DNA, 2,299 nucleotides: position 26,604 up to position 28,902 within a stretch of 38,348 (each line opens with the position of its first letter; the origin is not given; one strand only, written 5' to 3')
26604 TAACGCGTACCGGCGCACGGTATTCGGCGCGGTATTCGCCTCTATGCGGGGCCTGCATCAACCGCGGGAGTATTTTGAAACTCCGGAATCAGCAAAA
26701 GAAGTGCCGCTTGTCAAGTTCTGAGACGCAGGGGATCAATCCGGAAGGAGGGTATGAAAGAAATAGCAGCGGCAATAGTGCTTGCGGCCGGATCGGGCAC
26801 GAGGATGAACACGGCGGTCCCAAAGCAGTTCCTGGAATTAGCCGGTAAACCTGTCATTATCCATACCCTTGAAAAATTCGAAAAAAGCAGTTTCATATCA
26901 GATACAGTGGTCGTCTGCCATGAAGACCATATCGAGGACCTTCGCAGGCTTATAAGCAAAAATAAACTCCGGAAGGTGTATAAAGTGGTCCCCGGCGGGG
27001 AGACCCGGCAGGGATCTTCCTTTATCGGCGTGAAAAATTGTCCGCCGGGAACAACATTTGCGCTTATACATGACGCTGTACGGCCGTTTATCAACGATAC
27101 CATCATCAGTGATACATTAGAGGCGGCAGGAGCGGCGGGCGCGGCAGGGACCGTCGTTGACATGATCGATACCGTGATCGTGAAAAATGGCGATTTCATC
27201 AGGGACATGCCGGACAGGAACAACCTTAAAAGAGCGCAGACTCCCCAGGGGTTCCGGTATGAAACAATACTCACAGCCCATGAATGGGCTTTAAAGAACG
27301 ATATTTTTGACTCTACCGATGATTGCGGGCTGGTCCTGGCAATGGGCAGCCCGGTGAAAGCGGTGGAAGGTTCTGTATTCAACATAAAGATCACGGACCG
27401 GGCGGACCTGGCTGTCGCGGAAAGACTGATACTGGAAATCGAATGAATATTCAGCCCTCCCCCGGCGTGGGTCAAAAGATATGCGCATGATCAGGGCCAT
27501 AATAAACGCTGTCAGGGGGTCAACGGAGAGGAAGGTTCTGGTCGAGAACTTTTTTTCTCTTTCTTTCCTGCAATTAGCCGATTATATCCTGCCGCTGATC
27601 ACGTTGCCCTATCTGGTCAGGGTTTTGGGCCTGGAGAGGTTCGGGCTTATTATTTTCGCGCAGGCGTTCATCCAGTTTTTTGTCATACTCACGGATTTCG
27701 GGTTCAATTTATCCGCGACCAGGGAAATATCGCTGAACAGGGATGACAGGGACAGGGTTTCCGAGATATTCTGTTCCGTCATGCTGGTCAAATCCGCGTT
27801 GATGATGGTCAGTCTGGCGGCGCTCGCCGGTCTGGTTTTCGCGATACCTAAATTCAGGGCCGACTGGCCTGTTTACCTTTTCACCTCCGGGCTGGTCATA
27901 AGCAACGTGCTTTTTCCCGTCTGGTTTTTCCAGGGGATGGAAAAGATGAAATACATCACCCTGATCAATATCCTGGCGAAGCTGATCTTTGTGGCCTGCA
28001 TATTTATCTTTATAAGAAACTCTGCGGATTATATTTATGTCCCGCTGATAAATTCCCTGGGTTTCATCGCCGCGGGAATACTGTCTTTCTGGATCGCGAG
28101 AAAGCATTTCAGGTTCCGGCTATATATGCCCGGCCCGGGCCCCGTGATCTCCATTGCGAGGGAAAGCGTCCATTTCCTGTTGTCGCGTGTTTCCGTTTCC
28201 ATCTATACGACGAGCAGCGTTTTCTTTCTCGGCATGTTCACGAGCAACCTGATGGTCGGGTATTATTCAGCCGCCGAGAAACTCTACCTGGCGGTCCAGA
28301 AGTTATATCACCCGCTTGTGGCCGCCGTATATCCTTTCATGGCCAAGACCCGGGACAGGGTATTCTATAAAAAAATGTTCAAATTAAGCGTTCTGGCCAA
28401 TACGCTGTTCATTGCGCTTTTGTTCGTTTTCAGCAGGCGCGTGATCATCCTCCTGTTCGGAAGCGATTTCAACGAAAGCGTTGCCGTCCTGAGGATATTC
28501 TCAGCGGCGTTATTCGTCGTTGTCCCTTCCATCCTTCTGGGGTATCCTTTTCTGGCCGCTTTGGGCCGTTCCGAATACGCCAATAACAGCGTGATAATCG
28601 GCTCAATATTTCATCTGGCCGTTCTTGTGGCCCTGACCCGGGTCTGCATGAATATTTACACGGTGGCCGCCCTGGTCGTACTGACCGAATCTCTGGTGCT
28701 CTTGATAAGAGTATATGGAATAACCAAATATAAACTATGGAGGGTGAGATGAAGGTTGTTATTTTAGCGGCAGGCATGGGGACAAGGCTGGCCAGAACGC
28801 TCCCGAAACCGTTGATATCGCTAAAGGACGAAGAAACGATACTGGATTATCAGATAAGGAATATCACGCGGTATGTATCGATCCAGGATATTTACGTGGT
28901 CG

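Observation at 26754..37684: Teichoic-acid-style phospho-alcohol glycopolymer locus that does not match a canonical WTA/LTA/capsule layout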

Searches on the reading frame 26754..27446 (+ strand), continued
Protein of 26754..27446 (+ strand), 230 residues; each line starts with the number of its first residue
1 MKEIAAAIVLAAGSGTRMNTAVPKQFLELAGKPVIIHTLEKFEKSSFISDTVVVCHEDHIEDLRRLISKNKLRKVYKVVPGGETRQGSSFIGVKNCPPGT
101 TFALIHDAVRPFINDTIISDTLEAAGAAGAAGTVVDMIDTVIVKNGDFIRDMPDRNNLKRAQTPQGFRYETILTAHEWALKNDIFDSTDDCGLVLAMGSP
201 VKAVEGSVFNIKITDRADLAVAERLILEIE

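Call 75: find_encoding_contigs(protein=P0142, flank=10000, max_places=1)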
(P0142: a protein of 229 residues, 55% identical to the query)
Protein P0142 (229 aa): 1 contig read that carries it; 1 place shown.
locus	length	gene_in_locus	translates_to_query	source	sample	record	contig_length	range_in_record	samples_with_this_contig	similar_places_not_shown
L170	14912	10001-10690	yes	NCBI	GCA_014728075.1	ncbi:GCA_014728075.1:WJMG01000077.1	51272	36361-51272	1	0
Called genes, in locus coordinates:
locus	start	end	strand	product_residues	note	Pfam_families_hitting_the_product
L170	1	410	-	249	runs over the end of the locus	PF02511:Thy1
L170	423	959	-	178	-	PF00156:Pribosyltran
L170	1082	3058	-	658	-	PF03030:H_PPase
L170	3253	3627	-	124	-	PF00072:Response_reg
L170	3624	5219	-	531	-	PF00497:SBP_bac_3, PF00512:HisKA, PF02518:HATPase_c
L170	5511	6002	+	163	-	PF19617:DUF6122 (weak)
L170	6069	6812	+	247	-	-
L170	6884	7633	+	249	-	PF04536:TPM_phosphatase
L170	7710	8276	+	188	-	PF04011:LemA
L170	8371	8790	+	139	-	PF00892:EamA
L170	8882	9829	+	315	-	PF26233:NicX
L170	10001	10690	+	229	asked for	PF01128:IspD, PF12804:NTP_transf_3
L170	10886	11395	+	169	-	PF01978:TrmB (faint), PF12802:MarR_2 (weak)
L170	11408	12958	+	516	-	PF01408:GFO_IDH_MocA, PF22725:GFO_IDH_MocA_C3, PF25084:LbH_EIF2B, PF00132:Hexapep, PF25087:GMPPB_C (weak), PF14602:Hexapep_2 (weak), PF00132:Hexapep (weak)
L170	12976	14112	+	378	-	PF02350:Epimerase_2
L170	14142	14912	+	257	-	PF01943:Polysacc_synt, PF13440:Polysacc_synt_3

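Call 76: find_encoding_contigs(protein=P0135, flank=10000, max_places=1)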
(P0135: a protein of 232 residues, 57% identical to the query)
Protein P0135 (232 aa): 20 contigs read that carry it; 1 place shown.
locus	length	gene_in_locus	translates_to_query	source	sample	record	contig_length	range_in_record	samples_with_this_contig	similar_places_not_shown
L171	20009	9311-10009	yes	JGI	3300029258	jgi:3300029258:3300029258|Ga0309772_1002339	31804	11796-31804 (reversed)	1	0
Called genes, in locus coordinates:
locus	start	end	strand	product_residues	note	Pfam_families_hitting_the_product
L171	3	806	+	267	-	?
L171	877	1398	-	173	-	PF00156:Pribosyltran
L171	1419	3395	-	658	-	PF03030:H_PPase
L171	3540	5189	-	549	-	PF00497:SBP_bac_3, PF00512:HisKA, PF02518:HATPase_c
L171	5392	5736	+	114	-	-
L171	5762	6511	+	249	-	-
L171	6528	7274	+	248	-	PF04536:TPM_phosphatase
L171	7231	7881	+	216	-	PF04011:LemA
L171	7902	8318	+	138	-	PF00892:EamA, PF06800:Sugar_transport (weak)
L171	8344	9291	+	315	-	PF26233:NicX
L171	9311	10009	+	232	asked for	PF00483:NTP_transferase (weak), PF01128:IspD, PF12804:NTP_transf_3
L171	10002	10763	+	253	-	PF03141:Methyltransf_29 (weak), PF01209:Ubie_methyltran (faint), PF13489:Methyltransf_23, PF07021:MetW (weak), PF13847:Methyltransf_31, PF08241:Methyltransf_11, PF08242:Methyltransf_12 (weak), PF13649:Methyltransf_25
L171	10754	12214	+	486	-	PF01943:Polysacc_synt, PF13440:Polysacc_synt_3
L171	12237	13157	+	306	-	PF00685:Sulfotransfer_1 (weak), PF13469:Sulfotransfer_3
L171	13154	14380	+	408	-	PF13439:Glyco_transf_4, PF20706:GT4-conflict, PF00534:Glycos_transf_1, PF13692:Glyco_trans_1_4, PF13524:Glyco_trans_1_2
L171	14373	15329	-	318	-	PF00535:Glycos_transf_2, PF10111:Glyco_tranf_2_2, PF13641:Glyco_tranf_2_3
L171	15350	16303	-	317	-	PF00535:Glycos_transf_2, PF10111:Glyco_tranf_2_2, PF13641:Glyco_tranf_2_3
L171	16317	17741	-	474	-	PF03901:Glyco_transf_22, PF13231:PMT_2 (weak), PF02366:PMT (weak)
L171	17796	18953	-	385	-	PF13477:Glyco_trans_4_2, PF20706:GT4-conflict, PF13439:Glyco_transf_4, PF13579:Glyco_trans_4_4, PF00534:Glycos_transf_1, PF13692:Glyco_trans_1_4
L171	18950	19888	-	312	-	PF00535:Glycos_transf_2, PF10111:Glyco_tranf_2_2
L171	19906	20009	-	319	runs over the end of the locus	PF00535:Glycos_transf_2, PF10111:Glyco_tranf_2_2, PF13641:Glyco_tranf_2_3, PF13712:Glyco_tranf_2_5 (faint), PF13506:Glyco_transf_21 (faint), PF13632:Glyco_trans_2_3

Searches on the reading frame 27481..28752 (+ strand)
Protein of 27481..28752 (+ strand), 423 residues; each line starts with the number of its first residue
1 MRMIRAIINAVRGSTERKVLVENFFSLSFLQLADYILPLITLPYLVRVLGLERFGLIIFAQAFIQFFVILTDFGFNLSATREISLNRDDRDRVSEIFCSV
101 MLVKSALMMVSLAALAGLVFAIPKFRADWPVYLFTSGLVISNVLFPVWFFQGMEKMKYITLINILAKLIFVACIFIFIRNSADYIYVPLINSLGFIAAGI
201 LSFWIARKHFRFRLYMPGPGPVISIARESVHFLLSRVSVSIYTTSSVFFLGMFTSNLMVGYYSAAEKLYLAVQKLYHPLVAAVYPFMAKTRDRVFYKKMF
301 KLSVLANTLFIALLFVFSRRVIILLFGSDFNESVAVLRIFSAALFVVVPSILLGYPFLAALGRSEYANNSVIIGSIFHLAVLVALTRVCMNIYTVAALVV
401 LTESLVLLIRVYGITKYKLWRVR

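Call 3: search_protein_families(library=pfam, proteins=[window:27481-28752:+], max_evalue=0.001)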
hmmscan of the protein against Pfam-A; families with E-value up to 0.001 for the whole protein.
window:27481-28752:+ (423 aa): 2 families
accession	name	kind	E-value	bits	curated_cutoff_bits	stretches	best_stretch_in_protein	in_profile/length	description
PF01943.22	Polysacc_synt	-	5.3e-64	216.7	28.2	1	20-290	1-273/274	Polysaccharide biosynthesis protein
PF13440.11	Polysacc_synt_3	-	8.2e-09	35.5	23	1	45-334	2-292/293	Polysaccharide biosynthesis protein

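Call 5: search_protein_families(library=ncbifam, proteins=[window:27481-28752:+], max_evalue=0.001)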
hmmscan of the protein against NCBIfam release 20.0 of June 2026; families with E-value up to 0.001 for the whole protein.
window:27481-28752:+ (423 aa): 1 family
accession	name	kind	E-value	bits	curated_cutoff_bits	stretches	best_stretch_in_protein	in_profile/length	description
NF041871.1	Wzx_EPS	equivalog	1.8e-14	53.3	800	1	32-382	14-366/492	exopolysaccharide biosynthesis flippase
